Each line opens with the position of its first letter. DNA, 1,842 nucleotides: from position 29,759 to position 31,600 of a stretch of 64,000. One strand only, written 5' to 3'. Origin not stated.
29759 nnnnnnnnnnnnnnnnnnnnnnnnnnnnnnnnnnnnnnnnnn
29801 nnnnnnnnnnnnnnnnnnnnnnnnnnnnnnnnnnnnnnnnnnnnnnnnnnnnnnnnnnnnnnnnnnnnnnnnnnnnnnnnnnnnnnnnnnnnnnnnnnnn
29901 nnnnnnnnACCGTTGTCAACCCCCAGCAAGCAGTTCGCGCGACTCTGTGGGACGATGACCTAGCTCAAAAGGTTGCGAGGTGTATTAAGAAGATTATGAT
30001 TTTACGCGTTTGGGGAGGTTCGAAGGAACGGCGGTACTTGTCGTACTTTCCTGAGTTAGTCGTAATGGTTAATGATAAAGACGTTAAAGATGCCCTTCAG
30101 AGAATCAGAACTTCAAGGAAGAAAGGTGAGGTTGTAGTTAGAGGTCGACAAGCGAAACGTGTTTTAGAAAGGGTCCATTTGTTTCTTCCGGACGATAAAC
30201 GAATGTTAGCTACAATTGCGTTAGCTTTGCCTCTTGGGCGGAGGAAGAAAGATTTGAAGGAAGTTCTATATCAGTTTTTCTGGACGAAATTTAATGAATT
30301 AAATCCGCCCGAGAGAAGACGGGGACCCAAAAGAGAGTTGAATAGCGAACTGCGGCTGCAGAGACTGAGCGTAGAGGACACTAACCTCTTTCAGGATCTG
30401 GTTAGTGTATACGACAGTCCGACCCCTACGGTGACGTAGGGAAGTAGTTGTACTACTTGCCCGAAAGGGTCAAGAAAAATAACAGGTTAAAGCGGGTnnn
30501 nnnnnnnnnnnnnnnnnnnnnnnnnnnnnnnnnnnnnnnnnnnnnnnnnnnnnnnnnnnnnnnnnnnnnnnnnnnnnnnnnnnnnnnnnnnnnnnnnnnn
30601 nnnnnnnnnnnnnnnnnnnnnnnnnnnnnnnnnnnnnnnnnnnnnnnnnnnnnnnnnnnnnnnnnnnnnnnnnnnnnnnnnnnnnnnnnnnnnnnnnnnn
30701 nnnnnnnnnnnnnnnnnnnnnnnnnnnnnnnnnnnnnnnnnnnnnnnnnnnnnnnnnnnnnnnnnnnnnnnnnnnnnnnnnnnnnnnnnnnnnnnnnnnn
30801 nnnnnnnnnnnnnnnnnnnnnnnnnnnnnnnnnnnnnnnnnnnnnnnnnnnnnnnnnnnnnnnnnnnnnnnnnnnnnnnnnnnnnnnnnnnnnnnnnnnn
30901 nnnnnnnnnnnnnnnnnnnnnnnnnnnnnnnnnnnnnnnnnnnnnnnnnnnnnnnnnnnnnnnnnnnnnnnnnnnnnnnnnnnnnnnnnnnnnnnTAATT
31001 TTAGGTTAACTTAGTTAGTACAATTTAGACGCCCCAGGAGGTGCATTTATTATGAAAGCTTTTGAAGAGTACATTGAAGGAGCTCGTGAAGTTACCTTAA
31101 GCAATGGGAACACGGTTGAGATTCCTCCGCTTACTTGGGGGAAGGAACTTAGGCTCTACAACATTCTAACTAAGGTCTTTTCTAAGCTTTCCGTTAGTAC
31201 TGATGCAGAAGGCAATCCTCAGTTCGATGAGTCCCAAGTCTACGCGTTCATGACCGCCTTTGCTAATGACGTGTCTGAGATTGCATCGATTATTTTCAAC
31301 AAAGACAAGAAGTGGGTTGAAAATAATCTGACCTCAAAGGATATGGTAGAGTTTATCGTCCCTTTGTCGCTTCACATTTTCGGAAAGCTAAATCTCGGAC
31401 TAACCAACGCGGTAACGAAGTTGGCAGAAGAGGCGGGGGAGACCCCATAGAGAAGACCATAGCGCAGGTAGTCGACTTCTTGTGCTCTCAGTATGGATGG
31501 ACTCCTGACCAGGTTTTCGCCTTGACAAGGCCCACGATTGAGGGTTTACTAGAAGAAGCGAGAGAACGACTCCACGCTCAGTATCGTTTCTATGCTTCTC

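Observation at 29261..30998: The tail tube gene may be split by a homing-endonuclease-carrying intron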

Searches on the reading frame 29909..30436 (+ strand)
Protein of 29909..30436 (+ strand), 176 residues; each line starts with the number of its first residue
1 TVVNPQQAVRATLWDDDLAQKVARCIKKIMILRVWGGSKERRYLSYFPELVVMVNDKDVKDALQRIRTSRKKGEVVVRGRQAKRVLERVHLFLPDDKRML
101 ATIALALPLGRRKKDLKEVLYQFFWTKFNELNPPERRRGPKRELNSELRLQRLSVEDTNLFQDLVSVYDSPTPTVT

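Call 64: search_protein_representatives(protein=window:29909-30436:+)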
Query: 176 residues. Proteins with E-value up to 0.001 (for the whole library): 6; up to 1e-10: 4; up to 1e-30: 1. The best 6 are listed.
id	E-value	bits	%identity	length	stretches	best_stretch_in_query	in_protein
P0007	1.3e-109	379.7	100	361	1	1-176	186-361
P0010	3.1e-25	105.2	48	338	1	2-129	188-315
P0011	2.0e-17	79.9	47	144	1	1-126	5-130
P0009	5.0e-16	75.3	42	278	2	3-131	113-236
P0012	2.1e-08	50.5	35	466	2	14-136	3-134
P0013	1.5e-05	41.2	31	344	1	53-150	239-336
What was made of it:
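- Closest known: I-SceI. Different: Sequence searches find only six relatives among 1.8 billion representatives (call 64).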

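Call 67: search_protein_families(library=pfam, proteins=[P0010, P0011, P0012, P0013, window:29909-30436:+], max_evalue=1)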
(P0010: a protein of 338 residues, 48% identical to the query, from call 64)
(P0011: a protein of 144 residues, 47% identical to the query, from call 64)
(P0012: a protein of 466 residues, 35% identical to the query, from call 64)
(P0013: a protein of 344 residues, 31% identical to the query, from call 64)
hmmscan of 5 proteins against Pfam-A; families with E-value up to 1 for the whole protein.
P0010 (338 aa): 5 families
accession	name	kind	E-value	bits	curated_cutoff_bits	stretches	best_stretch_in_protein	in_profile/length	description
PF03161.18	LAGLIDADG_2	-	3.1e-16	60.2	25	1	4-169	1-168/168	LAGLIDADG DNA endonuclease family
PF14528.11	LAGLIDADG_3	-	3.3e-05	24.5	22.5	1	4-64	4-61/82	LAGLIDADG-like domain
PF14527.11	LAGLIDADG_WhiA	-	0.033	14.8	23.2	1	5-59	3-54/93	WhiA LAGLIDADG-like domain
PF00806.25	PUF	-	0.16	12.2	26.3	0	270-285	13-28/35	Pumilio-family RNA binding repeat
PF15795.10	Spec3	-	0.29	12.1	27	1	101-136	11-46/85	Ectodermal ciliogenesis protein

P0011 (144 aa): 1 family
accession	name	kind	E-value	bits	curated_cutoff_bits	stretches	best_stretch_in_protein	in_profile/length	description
PF00249.37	Myb_DNA-binding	-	0.006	17.1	24.4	0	101-126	23-44/46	Myb-like DNA-binding domain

P0012 (466 aa): 2 families
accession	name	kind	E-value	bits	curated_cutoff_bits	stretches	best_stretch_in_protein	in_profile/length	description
PF03161.18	LAGLIDADG_2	-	1.8e-11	44.7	25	1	175-319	3-155/168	LAGLIDADG DNA endonuclease family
PF12531.13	DUF3731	-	0.015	15.6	25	0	60-131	142-215/248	DNA-K related protein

P0013 (344 aa): 1 family
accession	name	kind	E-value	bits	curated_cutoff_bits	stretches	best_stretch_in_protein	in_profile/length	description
PF03161.18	LAGLIDADG_2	-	7.2e-06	26.5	25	1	11-169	2-168/168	LAGLIDADG DNA endonuclease family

window:29909-30436:+ (176 aa): 1 family
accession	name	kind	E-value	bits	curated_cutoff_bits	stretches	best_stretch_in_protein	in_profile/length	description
PF16684.10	ResT-TelK_cat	-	0.0077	16.2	27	0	82-114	7-39/181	Telomere resolvase ResT/TelK catalytic domain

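Call 68: find_encoding_contigs(protein=P0013, flank=2500, max_places=3)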
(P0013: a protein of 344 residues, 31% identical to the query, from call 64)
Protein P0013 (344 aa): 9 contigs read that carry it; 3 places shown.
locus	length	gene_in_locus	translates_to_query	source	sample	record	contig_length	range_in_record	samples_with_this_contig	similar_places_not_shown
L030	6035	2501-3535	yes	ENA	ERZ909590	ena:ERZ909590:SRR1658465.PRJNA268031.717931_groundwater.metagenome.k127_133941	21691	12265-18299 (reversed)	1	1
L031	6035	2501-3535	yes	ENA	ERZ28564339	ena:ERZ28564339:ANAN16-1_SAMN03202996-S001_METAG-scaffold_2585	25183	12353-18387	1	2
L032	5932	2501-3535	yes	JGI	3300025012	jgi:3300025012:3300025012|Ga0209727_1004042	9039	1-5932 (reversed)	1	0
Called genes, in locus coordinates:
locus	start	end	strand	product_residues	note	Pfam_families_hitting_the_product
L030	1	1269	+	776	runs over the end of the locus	PF00535:Glycos_transf_2, PF10111:Glyco_tranf_2_2 (weak), PF13641:Glyco_tranf_2_3, PF13632:Glyco_trans_2_3 (faint), PF00535:Glycos_transf_2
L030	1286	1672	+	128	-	-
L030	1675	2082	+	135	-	-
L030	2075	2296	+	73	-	-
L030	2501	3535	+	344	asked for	PF03161:LAGLIDADG_2 (weak)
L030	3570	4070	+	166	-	-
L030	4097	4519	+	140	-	-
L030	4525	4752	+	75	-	-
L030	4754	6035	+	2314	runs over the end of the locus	-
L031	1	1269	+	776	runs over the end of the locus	PF00535:Glycos_transf_2, PF10111:Glyco_tranf_2_2 (weak), PF13641:Glyco_tranf_2_3, PF13632:Glyco_trans_2_3 (faint), PF00535:Glycos_transf_2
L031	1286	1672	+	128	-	-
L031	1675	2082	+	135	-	-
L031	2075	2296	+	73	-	-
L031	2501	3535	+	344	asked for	PF03161:LAGLIDADG_2 (weak)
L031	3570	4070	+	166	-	-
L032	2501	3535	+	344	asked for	PF03161:LAGLIDADG_2 (weak)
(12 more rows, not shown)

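Call 69: find_encoding_contigs(protein=P0010, flank=2500, max_places=3)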
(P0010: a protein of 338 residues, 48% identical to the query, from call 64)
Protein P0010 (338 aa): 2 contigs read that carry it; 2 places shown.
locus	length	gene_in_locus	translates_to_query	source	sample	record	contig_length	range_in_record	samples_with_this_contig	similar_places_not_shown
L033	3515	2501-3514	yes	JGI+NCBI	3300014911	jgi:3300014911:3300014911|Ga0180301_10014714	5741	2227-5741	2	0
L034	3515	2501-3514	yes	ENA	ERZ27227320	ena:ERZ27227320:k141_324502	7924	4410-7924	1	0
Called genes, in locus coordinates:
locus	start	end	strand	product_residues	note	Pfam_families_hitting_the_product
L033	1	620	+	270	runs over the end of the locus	PF05135:Phage_connect_1 (weak), PF24163:HCP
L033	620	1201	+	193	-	-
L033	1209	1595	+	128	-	-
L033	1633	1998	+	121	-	-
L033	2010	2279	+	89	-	-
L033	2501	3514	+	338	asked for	PF03161:LAGLIDADG_2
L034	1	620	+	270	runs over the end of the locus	PF05135:Phage_connect_1 (weak), PF24163:HCP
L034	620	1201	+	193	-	-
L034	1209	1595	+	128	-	-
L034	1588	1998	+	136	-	-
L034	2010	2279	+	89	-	-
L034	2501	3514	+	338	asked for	PF03161:LAGLIDADG_2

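Call 78: search_solved_structures(query=A6, max_evalue=10, show_alignments=1)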
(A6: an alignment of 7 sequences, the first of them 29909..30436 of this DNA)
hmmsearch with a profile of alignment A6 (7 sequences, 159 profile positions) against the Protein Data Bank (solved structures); distinct sequences matched with E-value up to 10: 1.
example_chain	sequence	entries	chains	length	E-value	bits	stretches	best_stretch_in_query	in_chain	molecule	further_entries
8a3k_UNK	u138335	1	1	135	0.13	15.3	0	52-106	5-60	sc-apCC-4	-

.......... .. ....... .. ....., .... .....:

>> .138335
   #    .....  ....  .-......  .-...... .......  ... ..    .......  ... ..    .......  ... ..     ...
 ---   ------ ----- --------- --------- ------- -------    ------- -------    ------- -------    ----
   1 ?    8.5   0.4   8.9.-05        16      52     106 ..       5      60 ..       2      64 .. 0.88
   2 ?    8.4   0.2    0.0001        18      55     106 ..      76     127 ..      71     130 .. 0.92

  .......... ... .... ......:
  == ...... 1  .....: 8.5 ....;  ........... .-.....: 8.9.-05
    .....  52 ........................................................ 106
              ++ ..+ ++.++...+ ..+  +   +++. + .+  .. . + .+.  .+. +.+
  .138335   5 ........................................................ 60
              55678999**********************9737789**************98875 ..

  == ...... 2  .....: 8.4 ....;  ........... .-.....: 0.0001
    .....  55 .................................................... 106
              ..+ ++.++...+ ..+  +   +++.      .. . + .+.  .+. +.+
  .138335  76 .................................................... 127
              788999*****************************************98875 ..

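Call 84: predict_structure(alignment_id=A6)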
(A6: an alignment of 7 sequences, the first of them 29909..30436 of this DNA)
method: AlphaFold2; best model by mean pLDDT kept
length: 176 residues; sequences in the alignment: 7
mean_pLDDT: 74.5   pTM: 0.67
mean pLDDT of the five models: 74.5, 73.8, 73.1, 73.1, 72.2
residues with pLDDT >= 90: 71; 70-90: 49; 50-70: 9; < 50: 47
segments of 3 or more residues with pLDDT < 50: 1-9, 140-176
pLDDT, mean of each block of 10 residues (from residue 1): 44 81 94 82 86 91 83 89 94 93 94 90 92 64 42 38 33 39
secondary structure, 60 per line:
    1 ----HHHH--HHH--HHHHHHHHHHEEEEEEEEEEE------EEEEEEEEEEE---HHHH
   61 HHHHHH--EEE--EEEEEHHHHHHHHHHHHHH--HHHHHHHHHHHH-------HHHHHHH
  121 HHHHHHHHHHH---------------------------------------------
elements in order: H5-8 H16-25 E26-36 E43-53 H57-66 E69-71 E74-78 H79-92 H95-106 H114-131
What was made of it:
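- Closest known: 'Core creep' and mitochondrial group I introns whose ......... ORFs overlap core helices. Same: The core-encoded parts (linker aa 186-194 and tail aa 325-361) are the parts AlphaFold leaves disordered (call 84).
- Tried and rejected: Only the C-half model built on a 7-sequence alignment was usable (call 84).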

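Call 86: fold_search(model_id=the predicted structure, library=pdb)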
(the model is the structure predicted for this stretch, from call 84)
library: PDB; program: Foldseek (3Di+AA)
matches with E <= 10: 428; with E <= 0.001: 0
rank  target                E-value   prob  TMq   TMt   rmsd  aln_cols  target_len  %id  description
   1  3ko2_A                3.4e-03  0.95  0.31  0.33  12.3       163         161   10  I-MsoI re-designed for altered DNA cleavage specificity (-7C) (released 2010-05-19)
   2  2fld_B                5.5e-03  1.00  0.44  0.46   6.1       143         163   16  I-MsoI Re-Designed for Altered DNA Cleavage Specificity (released 2006-06-06)
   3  3fd2_A                5.8e-03  1.00  0.37  0.21   4.3       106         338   16  Crystal structure of mMsoI/DNA complex with calcium (released 2009-06-30)
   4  3mip_A                9.3e-03  1.00  0.49  0.53   5.2       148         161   12  I-MsoI re-designed for altered DNA cleavage specificity (-8GCG) (released 2010-05-19)
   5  1m5x_A                1.1e-02  0.99  0.44  0.47   6.2       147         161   13  Crystal structure of the homing endonuclease I-MsoI bound to its DNA substrate (released 2003-06-03)
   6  2fld_A                1.1e-02  0.96  0.35  0.38   7.9       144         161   15  I-MsoI Re-Designed for Altered DNA Cleavage Specificity (released 2006-06-06)
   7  3mis_A                1.2e-02  0.99  0.45  0.48   6.0       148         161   15  I-MsoI re-designed for altered DNA cleavage specificity (-8G) (released 2010-05-19)
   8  1mow_J                1.2e-02  0.99  0.44  0.35   6.2       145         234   16  E-DreI (released 2002-11-29)
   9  2dch                  1.8e-02  0.90  0.27  0.24   5.3       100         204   18  Crystal structure of archaeal intron-encoded homing endonuclease I-Tsp061I (released 2006-07-06)
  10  2xe0_A                2.3e-02  0.98  0.37  0.42   7.1       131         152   14  Molecular basis of engineered meganuclease targeting of the endogenous human RAG1 locus (released 2010-09-29)
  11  1bp7_A                2.7e-02  0.99  0.47  0.52   5.3       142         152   15  GROUP I MOBILE INTRON ENDONUCLEASE I-CREI COMPLEXED WITH HOMING SITE DNA (released 1999-01-06)
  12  5e5o_A                4.6e-02  0.77  0.32  0.22   6.5       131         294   15  I-SmaMI bound to uncleaved DNA target in the presence of Calcium ions (released 2016-01-13)
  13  4lox_A                4.8e-02  0.82  0.35  0.24   6.2       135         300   16  Crystal structure of the I-SmaMI LAGLIDADG homing endonuclease bound to cleaved DNA (released 2014-09-24)
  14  4efj_A                8.2e-02  0.82  0.35  0.24   5.4       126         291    8  Crystal structure of I-GzeII LAGLIDADG homing endonuclease in complex with DNA target site (released 2012-05-02)
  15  7rcg_A                1.0e-01  0.80  0.35  0.23   6.8       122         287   11  I-OnuI_e-hPD1-f final stage reengineered variant of I-OnuI (released 2022-06-29)
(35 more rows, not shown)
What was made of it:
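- Closest known: I-SceI. Same: The C-half model matches I-MsoI and I-CreI, with TM about 0.5 normalised to the target (call 86).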

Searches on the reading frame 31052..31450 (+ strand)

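Call 4: search_protein_families(library=pfam, proteins=[window:31052-31450:+], max_evalue=1)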
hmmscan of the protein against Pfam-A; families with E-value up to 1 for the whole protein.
window:31052-31450:+ (132 aa): 1 family
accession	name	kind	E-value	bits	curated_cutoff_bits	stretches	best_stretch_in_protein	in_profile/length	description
PF17412.7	VraX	-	0.081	13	25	1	35-76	14-51/55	Family of unknown function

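Call 47: search_protein_families(library=phrogs, proteins=[window:31052-31447:+], max_evalue=0.01)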
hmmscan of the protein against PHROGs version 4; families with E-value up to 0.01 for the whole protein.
window:31052-31447:+ (132 aa): 1 family
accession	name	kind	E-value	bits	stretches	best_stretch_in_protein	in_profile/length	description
phrog_1442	-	tail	1.3e-05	26.1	1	18-100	21-102/152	tail assembly chaperone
